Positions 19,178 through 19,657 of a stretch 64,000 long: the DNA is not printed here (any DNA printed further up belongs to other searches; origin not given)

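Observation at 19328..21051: AMMECR1 plus AmmeMemoRadiSam radical SAM pair without Memo in the window, preceded by a coupled 59-aa ORF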

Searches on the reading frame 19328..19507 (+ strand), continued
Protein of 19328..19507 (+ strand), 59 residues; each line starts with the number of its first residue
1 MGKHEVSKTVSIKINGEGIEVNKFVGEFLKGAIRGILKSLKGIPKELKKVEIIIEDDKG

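Call 33: find_encoding_contigs(protein=P0225, flank=6000, max_places=2)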
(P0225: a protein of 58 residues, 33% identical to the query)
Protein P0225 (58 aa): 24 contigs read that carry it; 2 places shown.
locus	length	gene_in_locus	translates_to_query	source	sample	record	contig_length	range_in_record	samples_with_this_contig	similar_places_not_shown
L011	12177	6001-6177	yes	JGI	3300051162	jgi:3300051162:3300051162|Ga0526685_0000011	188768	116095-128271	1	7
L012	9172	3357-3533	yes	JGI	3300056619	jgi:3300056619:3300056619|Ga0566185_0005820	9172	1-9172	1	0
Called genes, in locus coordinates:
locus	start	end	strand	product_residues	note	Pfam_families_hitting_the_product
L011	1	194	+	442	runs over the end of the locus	PF01979:Amidohydro_1, PF07969:Amidohydro_3 (weak)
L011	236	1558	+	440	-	PF01979:Amidohydro_1, PF07969:Amidohydro_3 (weak)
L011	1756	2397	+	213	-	-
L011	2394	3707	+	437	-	PF13183:Fer4_8, PF13534:Fer4_17 (weak), PF02754:CCG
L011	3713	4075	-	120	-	PF01740:STAS, PF13466:STAS_2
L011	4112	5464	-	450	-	-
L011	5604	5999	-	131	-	-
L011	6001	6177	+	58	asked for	-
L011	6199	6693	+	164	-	PF00383:dCMP_cyt_deam_1, PF14437:MafB19-deam, PF14439:Bd3614-deam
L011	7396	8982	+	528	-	PF05496:RuvB_N (faint), PF13177:DNA_pol3_delta2, PF13604:AAA_30 (faint), PF00004:AAA, PF13401:AAA_22, PF22608:DNAX_ATPase_lid, PF12169:DNA_pol3_gamma3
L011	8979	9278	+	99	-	PF02575:YbaB_DNA_bd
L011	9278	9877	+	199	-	PF21176:RecR_HhH, PF02132:RecR_ZnF (weak), PF01751:Toprim, PF13662:Toprim_4, PF21175:RecR_C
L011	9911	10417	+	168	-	PF03259:Robl_LC7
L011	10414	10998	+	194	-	-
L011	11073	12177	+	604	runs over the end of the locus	PF13522:GATase_6, PF13537:GATase_7, PF01380:SIS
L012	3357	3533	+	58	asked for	-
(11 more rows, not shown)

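Call 34: predict_structure(alignment_id=A2)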
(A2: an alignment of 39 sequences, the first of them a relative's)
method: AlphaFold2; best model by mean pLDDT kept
length: 59 residues; sequences in the alignment: 39
mean_pLDDT: 87.7   pTM: 0.65
mean pLDDT of the five models: 87.7, 87.7, 87.2, 86.9, 84.1
residues with pLDDT >= 90: 43; 70-90: 10; 50-70: 6; < 50: 0
segments of 3 or more residues with pLDDT < 50: none
pLDDT, mean of each block of 10 residues (from residue 1): 72 93 93 94 90 83
secondary structure, 60 per line:
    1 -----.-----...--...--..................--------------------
elements in order: E12-14 E17-19 H23-39

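Call 36: find_encoding_contigs(protein=P0192, flank=6000, max_places=1)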
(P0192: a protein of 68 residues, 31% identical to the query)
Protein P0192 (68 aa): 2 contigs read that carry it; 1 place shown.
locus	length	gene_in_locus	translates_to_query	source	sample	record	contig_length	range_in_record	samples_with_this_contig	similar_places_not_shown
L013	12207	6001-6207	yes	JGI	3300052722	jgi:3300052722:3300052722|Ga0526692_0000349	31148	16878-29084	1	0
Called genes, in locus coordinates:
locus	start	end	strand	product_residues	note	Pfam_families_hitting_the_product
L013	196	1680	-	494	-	PF04389:Peptidase_M28, PF01546:Peptidase_M20 (weak)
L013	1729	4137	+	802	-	PF20245:DUF6600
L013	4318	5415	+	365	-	PF01168:Ala_racemase_N, PF14031:D-ser_dehydrat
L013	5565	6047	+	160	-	PF03205:MobB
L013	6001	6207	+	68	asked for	-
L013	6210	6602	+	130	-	PF13187:Fer4_9 (weak), PF00037:Fer4 (weak), PF13237:Fer4_10, PF14697:Fer4_21 (weak), PF12838:Fer4_7, PF13187:Fer4_9, PF00037:Fer4 (weak), PF13237:Fer4_10 (weak), +10 more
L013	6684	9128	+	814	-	PF02730:AFOR_N, PF01257:2Fe-2S_thioredx, PF01512:Complex1_51K, PF10589:NADH_4Fe-4S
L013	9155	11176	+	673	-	PF13510:Fer2_4, PF00037:Fer4 (faint), PF12838:Fer4_7, PF14697:Fer4_21 (weak), PF01314:AFOR_C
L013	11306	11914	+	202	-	PF00899:ThiF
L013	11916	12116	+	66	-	PF02597:ThiS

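Call 37: find_encoding_contigs(protein=P0106, flank=6000, max_places=1)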
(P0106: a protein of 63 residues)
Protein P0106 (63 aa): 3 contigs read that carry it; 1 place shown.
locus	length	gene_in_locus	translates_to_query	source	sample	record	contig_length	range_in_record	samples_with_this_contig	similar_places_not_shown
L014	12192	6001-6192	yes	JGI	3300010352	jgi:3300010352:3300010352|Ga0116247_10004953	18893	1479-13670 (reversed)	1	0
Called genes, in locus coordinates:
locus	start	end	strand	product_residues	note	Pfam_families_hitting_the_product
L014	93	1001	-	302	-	-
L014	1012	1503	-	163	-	PF04892:VanZ-LLP1 (weak)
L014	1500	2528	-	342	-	PF00154:RecA_N, PF06745:ATPase (weak), PF08423:Rad51 (weak), PF13481:AAA_25 (faint), PF27531:MT3502_N (weak), PF21096:RecA_C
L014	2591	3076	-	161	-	PF05103:DivIVA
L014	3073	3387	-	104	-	PF02325:CCB3_YggT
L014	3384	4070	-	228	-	PF01168:Ala_racemase_N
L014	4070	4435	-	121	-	-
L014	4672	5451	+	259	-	PF00072:Response_reg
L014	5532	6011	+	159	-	PF03205:MobB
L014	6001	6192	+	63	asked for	-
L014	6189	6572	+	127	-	PF12797:Fer4_2 (faint), PF12837:Fer4_6 (faint), PF14697:Fer4_21 (weak), PF12838:Fer4_7, PF13187:Fer4_9, PF13237:Fer4_10, PF13187:Fer4_9, PF00037:Fer4 (weak), +8 more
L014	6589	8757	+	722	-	PF02730:AFOR_N, PF01314:AFOR_C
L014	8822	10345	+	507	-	PF08903:DUF1846, PF20921:DUF1846_C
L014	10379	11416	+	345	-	PF01795:Methyltransf_5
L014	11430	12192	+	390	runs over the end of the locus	-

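Call 55: find_homologous_proteins(query=A3, max_evalue=0.00001)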
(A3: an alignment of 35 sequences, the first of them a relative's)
Query A3 (35 sequences) (98 aa, profile of the alignment): 223 proteins with E <= 0.00001 among 957 candidates; the best 120 are listed.
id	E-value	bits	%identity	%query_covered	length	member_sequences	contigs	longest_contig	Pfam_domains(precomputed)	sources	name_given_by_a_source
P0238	3.4e-30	122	48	100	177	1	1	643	-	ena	-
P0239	3.8e-30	121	46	98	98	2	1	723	-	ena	-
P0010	5.5e-30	121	100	100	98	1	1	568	-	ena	-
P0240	6.4e-30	121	47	100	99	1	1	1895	-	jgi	jgi:hypothetical protein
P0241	1.3e-29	120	47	94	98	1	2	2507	-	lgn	-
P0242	1.4e-29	120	44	97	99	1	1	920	-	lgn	-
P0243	1.6e-29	120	51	100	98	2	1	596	-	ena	-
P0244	2.5e-29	119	42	97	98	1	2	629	-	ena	-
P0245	2.5e-29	119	44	97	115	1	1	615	-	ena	-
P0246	2.9e-29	119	44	95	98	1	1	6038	-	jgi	jgi:hypothetical protein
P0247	4.1e-29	118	51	100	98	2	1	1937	-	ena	-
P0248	5.3e-29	118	42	97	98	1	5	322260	-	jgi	jgi:hypothetical protein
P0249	9.1e-29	117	42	97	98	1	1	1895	-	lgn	-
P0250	1.1e-28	117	43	97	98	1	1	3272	-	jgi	jgi:hypothetical protein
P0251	1.4e-28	116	42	97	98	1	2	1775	-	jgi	jgi:hypothetical protein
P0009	6.1e-25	105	28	84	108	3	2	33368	-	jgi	-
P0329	1.2e-23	101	34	95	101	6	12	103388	-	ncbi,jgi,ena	jgi:hypothetical protein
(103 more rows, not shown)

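Call 56: find_encoding_contigs(protein=P0248, flank=5000, max_places=1)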
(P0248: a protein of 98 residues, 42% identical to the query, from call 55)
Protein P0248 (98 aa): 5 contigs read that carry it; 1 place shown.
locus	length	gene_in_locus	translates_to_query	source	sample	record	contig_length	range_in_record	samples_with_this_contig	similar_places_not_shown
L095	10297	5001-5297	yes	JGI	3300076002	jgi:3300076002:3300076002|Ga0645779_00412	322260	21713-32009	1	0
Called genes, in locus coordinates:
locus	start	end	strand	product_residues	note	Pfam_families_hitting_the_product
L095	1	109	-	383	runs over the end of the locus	PF04230:PS_pyruv_trans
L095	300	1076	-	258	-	PF01427:Peptidase_M15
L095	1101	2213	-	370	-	PF02129:Peptidase_S15 (faint), PF00561:Abhydrolase_1 (faint), PF20434:BD-FAE (faint), PF00326:Peptidase_S9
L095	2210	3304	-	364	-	PF01757:Acyl_transf_3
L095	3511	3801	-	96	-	-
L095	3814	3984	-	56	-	PF07043:DUF1328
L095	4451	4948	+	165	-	-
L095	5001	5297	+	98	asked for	-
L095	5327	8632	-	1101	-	PF02811:PHP, PF07733:DNA_pol3_alpha, PF17657:DNA_pol3_finger, PF14579:HHH_6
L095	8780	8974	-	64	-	PF13366:PDDEXK_3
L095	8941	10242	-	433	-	PF00817:IMS, PF11799:IMS_C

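Call 57: find_encoding_contigs(protein=P0329, flank=5000, max_places=1)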
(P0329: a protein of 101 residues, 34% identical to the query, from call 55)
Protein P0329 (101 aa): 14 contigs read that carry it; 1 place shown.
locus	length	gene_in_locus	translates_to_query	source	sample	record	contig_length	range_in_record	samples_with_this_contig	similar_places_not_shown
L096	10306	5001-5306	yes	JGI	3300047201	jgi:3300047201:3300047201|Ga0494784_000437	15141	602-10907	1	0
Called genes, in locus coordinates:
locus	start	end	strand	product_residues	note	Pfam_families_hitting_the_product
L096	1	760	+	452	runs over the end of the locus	?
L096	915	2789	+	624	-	PF16177:ACAS_N, PF00501:AMP-binding, PF13193:AMP-binding_C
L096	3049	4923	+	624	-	PF16177:ACAS_N, PF00501:AMP-binding, PF13193:AMP-binding_C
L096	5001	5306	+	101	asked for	-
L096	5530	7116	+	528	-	PF00753:Lactamase_B (faint), PF12706:Lactamase_B_2 (weak), PF07521:RMMBL (weak)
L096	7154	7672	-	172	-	PF19620:DUF6125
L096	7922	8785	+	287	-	PF04909:Amidohydro_2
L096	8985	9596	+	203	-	PF09749:HVSL (faint), PF02834:LigT_PEase, PF10469:AKAP7_NLS, PF13563:2_5_RNA_ligase2, PF02834:LigT_PEase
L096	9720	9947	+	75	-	-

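Call 58: find_encoding_contigs(protein=P0009, flank=5000, max_places=1)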
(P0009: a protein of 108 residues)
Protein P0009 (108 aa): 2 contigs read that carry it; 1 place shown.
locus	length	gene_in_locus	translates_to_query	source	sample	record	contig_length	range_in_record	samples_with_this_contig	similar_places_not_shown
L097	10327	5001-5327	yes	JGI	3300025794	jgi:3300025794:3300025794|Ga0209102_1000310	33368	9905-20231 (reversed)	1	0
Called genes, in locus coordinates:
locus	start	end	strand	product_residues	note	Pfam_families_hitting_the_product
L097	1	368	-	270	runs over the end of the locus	PF00378:ECH_1, PF16113:ECH_2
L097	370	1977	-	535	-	PF03255:ACCA (weak), PF01039:Carboxyl_trans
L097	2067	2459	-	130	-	PF12172:zf-ChsH2, PF01796:OB_ChsH2_C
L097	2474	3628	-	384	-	PF00108:Thiolase_N, PF00109:ketoacyl-synt (faint), PF02801:Ketoacyl-synt_C (faint), PF22691:Thiolase_C_1, PF02803:Thiolase_C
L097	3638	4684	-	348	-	PF01154:HMG_CoA_synt_N, PF00108:Thiolase_N (weak), PF08541:ACP_syn_III_C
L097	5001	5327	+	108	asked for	-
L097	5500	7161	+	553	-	PF00920:ILVD_EDD_N, PF24877:ILV_EDD_C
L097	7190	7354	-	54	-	PF02597:ThiS (weak)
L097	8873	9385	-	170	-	-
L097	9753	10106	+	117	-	PF01548:DEDD_Tnp_IS110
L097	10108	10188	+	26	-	-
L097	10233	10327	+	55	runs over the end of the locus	PF02371:Transposase_20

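Call 67: predict_structure(alignment_id=A3)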
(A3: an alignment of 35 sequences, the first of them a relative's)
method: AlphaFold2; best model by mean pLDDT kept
length: 98 residues; sequences in the alignment: 35
mean_pLDDT: 91.9   pTM: 0.82
mean pLDDT of the five models: 91.9, 90.7, 90.4, 89.4, 88.8
residues with pLDDT >= 90: 78; 70-90: 17; 50-70: 2; < 50: 1
segments of 3 or more residues with pLDDT < 50: none
pLDDT, mean of each block of 10 residues (from residue 1): 82 93 95 91 96 94 90 94 90 96
secondary structure, 60 per line:
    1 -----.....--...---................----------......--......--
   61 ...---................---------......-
elements in order: E6-10 E13-15 H19-34 E45-50 E53-58 E61-63 H67-82 E92-97

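Call 75: find_encoding_contigs(protein=P0007, flank=8000, max_places=2)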
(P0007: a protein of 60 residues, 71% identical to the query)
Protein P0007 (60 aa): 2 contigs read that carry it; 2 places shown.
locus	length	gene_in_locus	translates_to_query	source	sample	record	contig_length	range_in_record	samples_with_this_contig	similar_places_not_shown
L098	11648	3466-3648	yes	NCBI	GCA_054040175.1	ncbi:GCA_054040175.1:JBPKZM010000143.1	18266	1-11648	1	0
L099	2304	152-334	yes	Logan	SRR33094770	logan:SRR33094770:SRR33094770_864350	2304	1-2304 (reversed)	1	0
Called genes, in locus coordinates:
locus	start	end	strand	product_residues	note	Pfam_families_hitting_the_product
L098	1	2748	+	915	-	?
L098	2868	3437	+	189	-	-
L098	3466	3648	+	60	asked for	-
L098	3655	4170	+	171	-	PF01871:AMMECR1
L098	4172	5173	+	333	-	PF04055:Radical_SAM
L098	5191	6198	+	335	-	PF06723:MreB_Mbl, PF14450:FtsA (weak)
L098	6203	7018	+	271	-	PF04085:MreC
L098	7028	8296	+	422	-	PF00675:Peptidase_M16, PF05193:Peptidase_M16_C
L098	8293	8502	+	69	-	PF06107:DUF951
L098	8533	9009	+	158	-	PF02577:BFN_dom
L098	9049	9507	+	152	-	PF01668:SmpB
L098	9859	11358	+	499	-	PF07833:Cu_amine_oxidN1, PF11741:AMIN, PF01520:Amidase_3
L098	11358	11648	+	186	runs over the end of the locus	PF10646:Germane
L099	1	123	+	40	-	?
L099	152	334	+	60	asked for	-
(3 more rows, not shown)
